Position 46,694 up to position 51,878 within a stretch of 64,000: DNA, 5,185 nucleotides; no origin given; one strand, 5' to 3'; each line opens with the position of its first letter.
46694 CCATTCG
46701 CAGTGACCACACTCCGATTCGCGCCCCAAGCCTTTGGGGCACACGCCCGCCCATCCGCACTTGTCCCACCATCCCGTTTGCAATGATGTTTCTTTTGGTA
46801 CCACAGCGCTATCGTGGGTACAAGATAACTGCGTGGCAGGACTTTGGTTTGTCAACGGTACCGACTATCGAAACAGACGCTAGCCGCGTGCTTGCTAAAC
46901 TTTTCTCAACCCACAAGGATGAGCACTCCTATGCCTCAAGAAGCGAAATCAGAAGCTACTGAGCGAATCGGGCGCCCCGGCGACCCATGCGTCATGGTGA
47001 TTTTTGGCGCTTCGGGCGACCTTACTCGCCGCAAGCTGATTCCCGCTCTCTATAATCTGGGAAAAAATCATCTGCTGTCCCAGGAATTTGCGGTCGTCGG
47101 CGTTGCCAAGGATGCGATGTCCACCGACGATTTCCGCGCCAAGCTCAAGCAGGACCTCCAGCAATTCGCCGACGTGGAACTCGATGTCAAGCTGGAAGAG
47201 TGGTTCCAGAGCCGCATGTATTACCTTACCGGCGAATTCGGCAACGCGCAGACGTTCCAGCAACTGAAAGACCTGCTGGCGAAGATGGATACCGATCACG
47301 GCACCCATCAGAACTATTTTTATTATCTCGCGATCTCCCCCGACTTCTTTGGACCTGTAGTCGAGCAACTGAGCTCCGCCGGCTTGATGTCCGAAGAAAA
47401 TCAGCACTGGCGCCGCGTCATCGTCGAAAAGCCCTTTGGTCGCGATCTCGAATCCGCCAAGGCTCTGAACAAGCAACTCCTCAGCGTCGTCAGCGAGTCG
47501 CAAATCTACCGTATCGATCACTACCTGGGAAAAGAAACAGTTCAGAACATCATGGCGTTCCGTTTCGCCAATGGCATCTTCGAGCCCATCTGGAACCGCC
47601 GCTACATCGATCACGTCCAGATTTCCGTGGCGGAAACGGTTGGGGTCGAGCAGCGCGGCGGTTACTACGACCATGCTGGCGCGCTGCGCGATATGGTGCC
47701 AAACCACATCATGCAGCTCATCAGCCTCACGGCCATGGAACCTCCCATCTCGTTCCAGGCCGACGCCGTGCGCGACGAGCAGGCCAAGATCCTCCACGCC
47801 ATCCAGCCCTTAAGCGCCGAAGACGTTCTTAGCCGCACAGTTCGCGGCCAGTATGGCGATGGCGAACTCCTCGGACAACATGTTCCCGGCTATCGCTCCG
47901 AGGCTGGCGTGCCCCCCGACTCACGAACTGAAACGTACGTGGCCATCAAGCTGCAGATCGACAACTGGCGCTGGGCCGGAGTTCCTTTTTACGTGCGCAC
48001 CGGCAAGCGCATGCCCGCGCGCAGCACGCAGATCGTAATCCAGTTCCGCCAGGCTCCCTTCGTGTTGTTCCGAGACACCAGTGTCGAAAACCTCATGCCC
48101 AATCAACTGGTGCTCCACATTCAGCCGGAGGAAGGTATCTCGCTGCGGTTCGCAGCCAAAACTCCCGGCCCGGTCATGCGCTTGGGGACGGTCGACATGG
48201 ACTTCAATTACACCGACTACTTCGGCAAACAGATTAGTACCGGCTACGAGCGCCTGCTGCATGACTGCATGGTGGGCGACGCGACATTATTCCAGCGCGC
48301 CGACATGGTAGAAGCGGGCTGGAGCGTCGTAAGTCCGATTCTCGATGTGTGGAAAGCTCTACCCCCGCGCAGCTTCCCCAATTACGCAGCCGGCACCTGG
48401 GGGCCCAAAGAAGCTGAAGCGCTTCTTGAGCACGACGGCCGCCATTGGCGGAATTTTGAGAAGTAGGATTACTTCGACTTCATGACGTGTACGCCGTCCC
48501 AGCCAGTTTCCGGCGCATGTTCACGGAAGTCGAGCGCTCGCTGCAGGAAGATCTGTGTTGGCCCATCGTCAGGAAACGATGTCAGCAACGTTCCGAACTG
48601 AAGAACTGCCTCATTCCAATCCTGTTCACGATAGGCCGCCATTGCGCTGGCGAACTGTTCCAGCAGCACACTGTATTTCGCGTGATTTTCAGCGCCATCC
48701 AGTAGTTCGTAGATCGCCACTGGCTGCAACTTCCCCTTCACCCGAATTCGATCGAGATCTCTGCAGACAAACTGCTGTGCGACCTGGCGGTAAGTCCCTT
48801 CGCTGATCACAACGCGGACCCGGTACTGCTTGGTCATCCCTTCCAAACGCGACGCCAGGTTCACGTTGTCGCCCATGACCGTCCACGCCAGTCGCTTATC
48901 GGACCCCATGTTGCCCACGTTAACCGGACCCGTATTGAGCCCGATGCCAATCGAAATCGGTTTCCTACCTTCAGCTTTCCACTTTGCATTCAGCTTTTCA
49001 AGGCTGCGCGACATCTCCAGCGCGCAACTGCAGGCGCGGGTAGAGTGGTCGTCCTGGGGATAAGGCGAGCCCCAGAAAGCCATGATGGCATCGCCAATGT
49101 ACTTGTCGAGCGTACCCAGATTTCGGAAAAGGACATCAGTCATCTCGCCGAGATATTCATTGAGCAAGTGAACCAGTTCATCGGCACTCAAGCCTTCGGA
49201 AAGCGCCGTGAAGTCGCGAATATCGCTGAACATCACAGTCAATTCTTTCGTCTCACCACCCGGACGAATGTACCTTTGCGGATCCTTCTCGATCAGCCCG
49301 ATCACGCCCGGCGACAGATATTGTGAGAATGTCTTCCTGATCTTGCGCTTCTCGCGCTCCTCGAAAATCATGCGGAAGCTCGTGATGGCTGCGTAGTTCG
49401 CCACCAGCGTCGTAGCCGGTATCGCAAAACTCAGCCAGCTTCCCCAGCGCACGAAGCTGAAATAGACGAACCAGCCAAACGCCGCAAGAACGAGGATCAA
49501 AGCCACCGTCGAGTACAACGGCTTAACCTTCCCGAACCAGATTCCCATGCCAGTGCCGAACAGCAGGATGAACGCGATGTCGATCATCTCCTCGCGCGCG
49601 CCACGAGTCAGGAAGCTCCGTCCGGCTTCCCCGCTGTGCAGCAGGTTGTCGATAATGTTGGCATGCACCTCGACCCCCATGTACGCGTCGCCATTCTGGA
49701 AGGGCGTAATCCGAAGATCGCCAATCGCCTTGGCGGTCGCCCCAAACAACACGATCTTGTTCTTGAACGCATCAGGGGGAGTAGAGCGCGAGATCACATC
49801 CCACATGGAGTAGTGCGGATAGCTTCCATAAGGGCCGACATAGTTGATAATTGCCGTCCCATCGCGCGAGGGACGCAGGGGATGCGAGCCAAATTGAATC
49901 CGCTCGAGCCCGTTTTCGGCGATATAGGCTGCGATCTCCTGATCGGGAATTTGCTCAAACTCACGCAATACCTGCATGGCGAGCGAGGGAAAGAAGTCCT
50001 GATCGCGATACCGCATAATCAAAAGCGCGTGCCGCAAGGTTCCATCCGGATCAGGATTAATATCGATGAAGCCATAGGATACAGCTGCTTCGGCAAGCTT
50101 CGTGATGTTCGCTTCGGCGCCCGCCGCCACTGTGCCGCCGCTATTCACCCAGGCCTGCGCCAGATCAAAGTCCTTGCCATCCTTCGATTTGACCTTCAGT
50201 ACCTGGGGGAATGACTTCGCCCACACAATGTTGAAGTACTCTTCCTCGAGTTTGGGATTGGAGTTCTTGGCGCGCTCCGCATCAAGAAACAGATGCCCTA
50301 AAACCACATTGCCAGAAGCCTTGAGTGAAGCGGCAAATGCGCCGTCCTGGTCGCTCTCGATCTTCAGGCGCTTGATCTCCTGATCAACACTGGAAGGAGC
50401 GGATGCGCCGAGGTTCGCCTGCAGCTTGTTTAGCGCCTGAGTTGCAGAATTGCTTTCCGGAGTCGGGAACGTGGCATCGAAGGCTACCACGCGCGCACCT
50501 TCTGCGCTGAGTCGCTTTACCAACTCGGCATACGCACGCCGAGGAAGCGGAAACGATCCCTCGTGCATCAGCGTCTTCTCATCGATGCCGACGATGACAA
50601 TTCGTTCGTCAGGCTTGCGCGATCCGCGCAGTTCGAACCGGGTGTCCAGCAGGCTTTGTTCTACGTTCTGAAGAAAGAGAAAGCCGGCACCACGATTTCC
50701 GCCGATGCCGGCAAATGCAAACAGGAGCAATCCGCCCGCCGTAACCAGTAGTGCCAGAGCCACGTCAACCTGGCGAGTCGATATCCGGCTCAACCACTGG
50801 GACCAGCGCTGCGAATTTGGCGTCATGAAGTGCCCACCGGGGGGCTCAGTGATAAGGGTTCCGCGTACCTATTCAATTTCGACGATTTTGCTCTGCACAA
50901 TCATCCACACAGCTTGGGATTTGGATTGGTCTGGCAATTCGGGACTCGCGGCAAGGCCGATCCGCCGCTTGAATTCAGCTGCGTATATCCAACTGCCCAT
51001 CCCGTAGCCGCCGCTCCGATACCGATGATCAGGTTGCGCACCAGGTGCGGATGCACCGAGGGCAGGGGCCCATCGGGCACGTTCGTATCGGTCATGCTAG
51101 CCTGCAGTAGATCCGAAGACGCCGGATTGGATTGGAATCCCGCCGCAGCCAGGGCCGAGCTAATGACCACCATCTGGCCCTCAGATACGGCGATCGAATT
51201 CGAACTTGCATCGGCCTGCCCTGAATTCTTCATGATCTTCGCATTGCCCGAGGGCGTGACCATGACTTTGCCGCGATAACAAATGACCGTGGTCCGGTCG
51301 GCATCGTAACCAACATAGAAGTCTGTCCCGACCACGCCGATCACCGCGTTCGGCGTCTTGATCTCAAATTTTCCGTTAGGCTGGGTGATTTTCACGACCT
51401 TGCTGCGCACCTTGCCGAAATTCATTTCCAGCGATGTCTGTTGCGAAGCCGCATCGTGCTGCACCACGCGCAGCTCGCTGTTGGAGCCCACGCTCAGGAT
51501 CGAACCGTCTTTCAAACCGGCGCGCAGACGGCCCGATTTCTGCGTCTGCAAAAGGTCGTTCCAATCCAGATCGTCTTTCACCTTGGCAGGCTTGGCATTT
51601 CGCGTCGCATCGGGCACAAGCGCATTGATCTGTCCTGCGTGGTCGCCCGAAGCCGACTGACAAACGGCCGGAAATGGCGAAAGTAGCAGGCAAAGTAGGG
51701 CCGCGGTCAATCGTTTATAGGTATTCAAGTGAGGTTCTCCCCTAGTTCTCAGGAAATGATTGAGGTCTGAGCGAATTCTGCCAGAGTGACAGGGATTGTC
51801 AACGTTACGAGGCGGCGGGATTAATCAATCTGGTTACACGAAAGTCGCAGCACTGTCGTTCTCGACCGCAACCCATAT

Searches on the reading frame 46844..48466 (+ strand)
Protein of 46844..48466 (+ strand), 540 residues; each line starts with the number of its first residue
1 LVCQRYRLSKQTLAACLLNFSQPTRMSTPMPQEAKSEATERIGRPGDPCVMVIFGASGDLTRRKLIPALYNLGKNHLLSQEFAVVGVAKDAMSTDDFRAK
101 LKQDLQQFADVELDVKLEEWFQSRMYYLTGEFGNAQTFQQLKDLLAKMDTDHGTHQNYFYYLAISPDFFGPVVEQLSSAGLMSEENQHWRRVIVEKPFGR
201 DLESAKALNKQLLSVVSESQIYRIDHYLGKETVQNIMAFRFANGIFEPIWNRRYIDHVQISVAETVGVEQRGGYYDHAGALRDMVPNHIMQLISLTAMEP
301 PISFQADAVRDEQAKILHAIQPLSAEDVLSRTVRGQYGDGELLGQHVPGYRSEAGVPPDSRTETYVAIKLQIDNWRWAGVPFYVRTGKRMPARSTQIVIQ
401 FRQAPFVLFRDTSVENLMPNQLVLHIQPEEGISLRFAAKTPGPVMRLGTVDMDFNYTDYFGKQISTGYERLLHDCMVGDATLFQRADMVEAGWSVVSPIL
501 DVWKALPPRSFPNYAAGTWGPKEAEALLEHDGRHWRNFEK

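Call 32: search_protein_families(library=pfam, proteins=[window:46844-48466:+], max_evalue=0.001)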
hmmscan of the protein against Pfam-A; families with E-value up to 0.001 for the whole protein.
window:46844-48466:+ (540 aa): 2 families
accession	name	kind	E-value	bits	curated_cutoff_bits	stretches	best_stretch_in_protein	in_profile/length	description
PF02781.21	G6PD_C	-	3.1e-127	424.1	27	1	237-536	1-296/296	Glucose-6-phosphate dehydrogenase, C-terminal domain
PF00479.28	G6PD_N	-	4.3e-64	217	22.1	1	52-235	1-183/183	Glucose-6-phosphate dehydrogenase, NAD binding domain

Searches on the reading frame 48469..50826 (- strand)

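Call 32: search_protein_families(library=pfam, proteins=[window:48469-50826:-], max_evalue=0.001)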
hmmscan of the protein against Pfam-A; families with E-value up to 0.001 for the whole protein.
window:48469-50826:- (785 aa): 2 families
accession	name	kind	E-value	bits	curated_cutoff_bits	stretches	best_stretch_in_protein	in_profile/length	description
PF05226.16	CHASE2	-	4.6e-59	200.5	26.3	1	45-424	13-255/257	CHASE2 domain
PF00211.25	Guanylate_cyc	-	1.2e-26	93.9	21.9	1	526-701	6-175/183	Adenylate and Guanylate cyclase catalytic domain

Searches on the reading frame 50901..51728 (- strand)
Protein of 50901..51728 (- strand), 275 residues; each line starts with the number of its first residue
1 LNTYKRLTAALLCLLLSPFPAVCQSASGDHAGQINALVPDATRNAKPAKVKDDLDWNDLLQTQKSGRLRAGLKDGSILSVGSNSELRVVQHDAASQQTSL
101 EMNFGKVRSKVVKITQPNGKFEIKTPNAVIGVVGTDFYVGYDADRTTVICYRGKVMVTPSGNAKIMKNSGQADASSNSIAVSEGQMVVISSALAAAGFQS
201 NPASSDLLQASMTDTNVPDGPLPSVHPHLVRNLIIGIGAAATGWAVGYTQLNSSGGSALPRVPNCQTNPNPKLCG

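Call 32: search_protein_families(library=pfam, proteins=[window:50901-51728:-], max_evalue=0.001)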
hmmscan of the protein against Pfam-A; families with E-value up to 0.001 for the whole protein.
window:50901-51728:- (275 aa): 1 family
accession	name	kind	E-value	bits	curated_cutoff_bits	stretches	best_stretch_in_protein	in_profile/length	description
PF04773.18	FecR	-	1.1e-18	67.9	24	1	59-155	2-96/97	FecR protein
